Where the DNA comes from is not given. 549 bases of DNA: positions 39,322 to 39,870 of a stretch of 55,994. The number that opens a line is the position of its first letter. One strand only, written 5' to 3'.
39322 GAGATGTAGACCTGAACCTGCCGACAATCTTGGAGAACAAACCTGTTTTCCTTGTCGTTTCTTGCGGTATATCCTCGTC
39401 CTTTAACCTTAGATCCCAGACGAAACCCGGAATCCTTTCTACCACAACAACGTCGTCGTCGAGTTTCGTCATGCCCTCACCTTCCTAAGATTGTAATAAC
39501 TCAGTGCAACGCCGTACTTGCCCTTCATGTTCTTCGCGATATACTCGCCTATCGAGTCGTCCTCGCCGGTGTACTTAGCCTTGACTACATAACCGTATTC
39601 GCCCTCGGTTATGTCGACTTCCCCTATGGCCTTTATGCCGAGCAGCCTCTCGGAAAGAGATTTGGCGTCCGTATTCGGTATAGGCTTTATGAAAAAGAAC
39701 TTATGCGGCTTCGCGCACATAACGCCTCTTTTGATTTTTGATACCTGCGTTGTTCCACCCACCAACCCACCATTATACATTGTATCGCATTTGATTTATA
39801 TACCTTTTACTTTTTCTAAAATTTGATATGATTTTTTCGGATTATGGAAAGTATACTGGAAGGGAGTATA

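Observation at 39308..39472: Unannotated microprotein pair under visible purifying selection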

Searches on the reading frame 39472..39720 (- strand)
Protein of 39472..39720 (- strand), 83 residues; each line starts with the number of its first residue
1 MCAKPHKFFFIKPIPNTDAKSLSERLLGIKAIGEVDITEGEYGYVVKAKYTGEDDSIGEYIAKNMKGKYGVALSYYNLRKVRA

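Call 72: search_solved_structures(query=A6, max_evalue=10, show_alignments=1)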
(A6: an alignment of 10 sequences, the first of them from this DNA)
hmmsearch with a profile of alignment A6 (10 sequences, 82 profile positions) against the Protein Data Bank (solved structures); distinct sequences matched with E-value up to 10: 7.
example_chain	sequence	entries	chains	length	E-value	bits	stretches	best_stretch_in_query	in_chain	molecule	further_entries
2e1a_A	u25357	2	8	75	0.00094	22.4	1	21-68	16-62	75aa long hypothetical regulatory protein AsnC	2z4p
2cvi_A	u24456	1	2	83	0.0012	22.1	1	21-68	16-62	75aa long hypothetical regulatory protein AsnC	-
2zbc_A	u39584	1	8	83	0.13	15.5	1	21-65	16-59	83aa long hypothetical transcriptional regulator asnC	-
2ru9_A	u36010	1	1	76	0.48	13.7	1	21-66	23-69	Predicted transporter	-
2x3d_A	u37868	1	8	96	0.88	12.9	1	12-42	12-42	SSO6206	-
1u0s_A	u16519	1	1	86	0.93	12.8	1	15-40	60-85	Chemotaxis protein cheA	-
4q2l_A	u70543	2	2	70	0.97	12.7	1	21-51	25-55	Major facilitator superfamily MFS_1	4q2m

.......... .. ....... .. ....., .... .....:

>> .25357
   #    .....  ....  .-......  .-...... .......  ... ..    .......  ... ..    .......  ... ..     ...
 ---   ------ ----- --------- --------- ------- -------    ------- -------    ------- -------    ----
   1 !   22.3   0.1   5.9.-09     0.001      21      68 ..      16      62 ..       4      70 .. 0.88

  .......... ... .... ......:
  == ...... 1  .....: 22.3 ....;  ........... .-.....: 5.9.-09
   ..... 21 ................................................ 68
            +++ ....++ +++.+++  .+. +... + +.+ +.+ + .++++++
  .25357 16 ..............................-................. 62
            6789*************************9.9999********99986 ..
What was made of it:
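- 39469..39780 (-): RAM-like (ferredoxin-fold, beta-alpha-beta-beta-alpha-beta) stand-alone domain gene, copy 2. Its stop overlaps the micro start as ATGA. A possible internal start lies at 39720. A family profile hits the stand-alone RAM protein DM1 (2e1a) at E 9.4e-4 (call 72).
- On Lrp/AsnC RAM domain (PF01037), stand-alone type (upstream gene): The profile search against the PDB gives DM1 at E 9.4e-4, 22.4 bits (call 72).
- Closest known: Stand-alone RAM domain. Same: Its best sequence match in the PDB is DM1 (call 72).
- The family profile hits DM1 at E 9.4e-4 (call 72).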

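Call 73: search_protein_families(library=pfam, alignment_id=A6, max_evalue=1)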
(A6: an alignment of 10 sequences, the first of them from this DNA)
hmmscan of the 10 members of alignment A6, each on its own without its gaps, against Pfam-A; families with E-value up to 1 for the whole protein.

A. member 1, seq(83 aa): 1 family
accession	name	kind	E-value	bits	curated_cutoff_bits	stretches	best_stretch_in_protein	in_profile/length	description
PF20613.4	HipA_2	-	0.23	11.1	27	1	41-81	23-63/240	HipA-like kinase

B. families by the number of members that match (of 10 scanned): 5 families
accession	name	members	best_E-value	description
PF01037.27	AsnC_trans_reg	6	0.00068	Lrp/AsnC ligand binding domain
PF21987.2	YajR_YAM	3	0.049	YajR YAM domain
PF20613.4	HipA_2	2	0.093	HipA-like kinase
PF09643.15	YopX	1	0.039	YopX protein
PF24849.1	DUF7724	1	0.051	Domain of unknown function (DUF7724)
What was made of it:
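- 39469..39780 (-): Six of 10 family members hit PF01037, best E 6.8e-4, below the gathering score (call 73).
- PF01037 is hit by 6 of 10 members (call 73).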
